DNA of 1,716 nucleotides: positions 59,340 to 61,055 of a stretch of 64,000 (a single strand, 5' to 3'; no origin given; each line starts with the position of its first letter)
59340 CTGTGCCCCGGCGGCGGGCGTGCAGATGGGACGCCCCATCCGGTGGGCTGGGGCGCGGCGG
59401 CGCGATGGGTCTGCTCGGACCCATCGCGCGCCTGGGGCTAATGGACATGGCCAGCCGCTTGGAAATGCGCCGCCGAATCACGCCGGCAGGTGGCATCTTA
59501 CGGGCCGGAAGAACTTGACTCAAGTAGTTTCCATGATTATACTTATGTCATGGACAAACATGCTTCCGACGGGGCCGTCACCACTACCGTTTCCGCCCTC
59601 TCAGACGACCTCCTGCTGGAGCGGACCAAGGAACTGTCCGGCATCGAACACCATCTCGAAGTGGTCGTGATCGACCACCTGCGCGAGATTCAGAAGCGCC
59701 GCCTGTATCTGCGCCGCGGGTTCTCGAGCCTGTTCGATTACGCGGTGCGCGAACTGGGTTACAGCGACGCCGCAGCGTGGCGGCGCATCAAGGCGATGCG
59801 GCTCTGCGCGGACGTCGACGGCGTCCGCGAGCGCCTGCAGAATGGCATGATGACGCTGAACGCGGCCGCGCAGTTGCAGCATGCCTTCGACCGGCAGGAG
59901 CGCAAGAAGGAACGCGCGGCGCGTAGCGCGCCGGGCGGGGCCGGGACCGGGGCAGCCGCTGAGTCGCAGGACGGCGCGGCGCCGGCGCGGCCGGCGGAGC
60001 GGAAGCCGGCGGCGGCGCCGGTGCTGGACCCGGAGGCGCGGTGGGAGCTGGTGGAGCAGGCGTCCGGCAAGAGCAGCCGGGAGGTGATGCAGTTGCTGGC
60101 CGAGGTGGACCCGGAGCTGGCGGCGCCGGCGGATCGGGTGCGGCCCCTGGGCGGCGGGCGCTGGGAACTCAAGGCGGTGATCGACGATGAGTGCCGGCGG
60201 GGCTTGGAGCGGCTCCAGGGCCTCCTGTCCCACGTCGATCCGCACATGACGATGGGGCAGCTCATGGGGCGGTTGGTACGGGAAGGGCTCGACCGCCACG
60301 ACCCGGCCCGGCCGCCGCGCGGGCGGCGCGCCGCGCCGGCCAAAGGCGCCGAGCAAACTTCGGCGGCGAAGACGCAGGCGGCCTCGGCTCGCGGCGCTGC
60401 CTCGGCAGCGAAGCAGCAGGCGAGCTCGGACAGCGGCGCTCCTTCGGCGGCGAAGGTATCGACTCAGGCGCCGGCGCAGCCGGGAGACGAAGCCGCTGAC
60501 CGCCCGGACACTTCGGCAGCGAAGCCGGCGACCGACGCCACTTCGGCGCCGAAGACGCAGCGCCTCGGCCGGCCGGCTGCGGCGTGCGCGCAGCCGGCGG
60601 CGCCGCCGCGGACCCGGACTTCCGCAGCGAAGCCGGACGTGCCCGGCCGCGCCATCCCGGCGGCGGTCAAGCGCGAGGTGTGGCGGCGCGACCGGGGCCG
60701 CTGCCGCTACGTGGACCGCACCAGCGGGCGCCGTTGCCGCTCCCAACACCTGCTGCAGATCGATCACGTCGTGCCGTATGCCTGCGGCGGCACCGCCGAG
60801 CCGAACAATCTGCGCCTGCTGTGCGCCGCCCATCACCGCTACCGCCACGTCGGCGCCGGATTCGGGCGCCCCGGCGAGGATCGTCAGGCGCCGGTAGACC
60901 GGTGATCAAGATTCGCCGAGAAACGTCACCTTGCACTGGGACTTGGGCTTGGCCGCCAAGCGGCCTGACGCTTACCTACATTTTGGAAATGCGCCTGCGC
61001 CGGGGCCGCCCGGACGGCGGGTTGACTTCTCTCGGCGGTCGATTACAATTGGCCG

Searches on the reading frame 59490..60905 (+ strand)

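Call 37: search_protein_families(library=pfam, proteins=[window:59490-60905:+], max_evalue=0.001)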
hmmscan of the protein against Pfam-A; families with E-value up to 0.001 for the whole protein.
window:59490-60905:+ (471 aa): 2 families
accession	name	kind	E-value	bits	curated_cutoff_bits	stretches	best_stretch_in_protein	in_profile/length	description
PF01844.29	HNH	-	9.3e-06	26.1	21.4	1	415-452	3-44/47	HNH endonuclease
PF14279.12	HNH_5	-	0.00054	20.3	27.5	0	420-446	11-37/56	HNH endonuclease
